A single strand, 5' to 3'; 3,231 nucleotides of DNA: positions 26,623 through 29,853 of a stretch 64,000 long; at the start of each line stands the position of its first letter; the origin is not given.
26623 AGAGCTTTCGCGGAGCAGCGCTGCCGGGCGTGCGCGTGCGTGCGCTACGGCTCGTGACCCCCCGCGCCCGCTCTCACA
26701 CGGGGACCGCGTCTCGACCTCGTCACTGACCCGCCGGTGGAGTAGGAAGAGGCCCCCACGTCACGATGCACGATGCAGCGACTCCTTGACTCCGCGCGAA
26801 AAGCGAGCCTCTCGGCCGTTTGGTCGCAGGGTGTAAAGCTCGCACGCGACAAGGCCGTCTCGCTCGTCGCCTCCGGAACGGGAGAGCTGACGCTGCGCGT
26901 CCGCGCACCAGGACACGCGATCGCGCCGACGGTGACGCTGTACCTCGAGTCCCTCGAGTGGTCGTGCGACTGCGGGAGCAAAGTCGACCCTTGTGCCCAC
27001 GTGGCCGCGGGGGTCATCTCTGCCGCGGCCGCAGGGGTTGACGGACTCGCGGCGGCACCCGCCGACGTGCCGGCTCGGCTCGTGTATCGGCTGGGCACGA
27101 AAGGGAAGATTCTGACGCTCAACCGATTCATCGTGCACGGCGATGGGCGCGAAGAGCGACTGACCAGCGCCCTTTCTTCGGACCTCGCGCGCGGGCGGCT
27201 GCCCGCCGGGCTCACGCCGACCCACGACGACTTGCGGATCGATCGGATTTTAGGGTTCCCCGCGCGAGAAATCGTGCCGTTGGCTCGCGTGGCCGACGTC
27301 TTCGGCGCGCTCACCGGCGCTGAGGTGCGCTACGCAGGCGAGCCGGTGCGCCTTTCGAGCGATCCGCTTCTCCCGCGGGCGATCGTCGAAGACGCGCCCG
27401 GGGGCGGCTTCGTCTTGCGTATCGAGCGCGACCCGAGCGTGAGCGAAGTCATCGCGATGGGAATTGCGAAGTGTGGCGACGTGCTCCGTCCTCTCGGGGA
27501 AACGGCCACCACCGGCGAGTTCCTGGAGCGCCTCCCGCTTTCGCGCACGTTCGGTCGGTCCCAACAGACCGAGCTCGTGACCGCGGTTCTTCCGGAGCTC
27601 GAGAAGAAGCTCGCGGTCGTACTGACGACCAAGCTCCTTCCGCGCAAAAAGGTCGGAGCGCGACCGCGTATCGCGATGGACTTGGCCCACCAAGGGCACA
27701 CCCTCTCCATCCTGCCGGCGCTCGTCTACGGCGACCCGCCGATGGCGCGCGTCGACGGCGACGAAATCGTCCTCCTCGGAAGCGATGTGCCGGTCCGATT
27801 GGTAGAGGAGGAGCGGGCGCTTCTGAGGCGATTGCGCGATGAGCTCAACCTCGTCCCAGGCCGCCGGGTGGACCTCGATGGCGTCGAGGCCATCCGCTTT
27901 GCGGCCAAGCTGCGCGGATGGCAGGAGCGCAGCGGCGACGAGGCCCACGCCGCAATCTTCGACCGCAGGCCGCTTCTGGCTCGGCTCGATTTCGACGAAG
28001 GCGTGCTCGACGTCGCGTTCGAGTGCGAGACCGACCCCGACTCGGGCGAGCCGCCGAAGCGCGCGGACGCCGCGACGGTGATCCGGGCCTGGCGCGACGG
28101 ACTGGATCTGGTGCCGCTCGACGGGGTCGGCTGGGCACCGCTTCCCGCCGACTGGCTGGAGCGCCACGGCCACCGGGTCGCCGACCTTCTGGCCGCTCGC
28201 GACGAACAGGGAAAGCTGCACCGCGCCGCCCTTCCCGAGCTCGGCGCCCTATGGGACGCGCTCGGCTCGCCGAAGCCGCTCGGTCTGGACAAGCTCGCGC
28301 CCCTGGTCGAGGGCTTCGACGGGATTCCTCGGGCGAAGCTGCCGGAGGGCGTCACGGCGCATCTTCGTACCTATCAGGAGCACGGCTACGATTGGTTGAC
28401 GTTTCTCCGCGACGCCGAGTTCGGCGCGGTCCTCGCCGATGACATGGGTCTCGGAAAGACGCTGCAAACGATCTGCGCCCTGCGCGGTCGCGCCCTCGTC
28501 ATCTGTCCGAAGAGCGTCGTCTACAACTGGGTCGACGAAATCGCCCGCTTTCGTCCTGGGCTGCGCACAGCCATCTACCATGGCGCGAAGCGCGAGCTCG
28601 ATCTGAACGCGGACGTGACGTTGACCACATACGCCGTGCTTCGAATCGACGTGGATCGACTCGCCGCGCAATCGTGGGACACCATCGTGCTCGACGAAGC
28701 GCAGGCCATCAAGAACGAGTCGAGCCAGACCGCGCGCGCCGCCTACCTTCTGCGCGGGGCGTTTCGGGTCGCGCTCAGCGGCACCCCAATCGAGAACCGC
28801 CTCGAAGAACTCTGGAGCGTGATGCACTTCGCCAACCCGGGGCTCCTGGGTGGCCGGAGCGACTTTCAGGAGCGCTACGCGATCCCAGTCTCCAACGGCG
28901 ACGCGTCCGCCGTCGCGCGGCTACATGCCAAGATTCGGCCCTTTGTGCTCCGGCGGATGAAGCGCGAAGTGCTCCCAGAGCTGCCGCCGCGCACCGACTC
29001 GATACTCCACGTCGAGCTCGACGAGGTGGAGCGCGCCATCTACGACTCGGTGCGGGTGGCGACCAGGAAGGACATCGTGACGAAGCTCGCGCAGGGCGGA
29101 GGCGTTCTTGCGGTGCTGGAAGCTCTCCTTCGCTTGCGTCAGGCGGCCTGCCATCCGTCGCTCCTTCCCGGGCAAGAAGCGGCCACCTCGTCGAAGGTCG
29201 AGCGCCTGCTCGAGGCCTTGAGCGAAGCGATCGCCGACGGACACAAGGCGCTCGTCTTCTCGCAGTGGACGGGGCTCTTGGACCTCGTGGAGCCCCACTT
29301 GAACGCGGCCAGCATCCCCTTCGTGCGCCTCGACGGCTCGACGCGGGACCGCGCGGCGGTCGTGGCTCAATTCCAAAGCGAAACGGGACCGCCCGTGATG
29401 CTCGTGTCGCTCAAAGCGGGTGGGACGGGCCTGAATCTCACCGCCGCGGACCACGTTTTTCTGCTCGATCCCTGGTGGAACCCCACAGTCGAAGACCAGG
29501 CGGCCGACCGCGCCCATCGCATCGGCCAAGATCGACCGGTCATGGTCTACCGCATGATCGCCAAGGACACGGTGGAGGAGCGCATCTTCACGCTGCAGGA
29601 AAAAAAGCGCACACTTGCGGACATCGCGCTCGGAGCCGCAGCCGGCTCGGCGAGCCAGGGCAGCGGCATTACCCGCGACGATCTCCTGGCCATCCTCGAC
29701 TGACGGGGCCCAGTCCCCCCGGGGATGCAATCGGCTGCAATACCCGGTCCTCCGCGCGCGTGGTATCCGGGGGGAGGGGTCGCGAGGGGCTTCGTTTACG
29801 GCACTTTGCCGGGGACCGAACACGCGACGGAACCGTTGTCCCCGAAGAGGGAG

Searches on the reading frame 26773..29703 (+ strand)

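Call 74: search_protein_families(library=pfam, proteins=[window:26773-29703:+], max_evalue=0.00001)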
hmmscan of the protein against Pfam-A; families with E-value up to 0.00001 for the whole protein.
window:26773-29703:+ (976 aa): 2 families
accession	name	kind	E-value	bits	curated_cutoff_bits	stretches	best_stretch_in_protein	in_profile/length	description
PF00176.29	SNF2-rel_dom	-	1.7e-61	208.3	24.9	1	534-797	1-290/290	SNF2-related domain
PF00271.37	Helicase_C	-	1.5e-19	70.7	23.5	1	808-918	2-110/110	Helicase conserved C-terminal domain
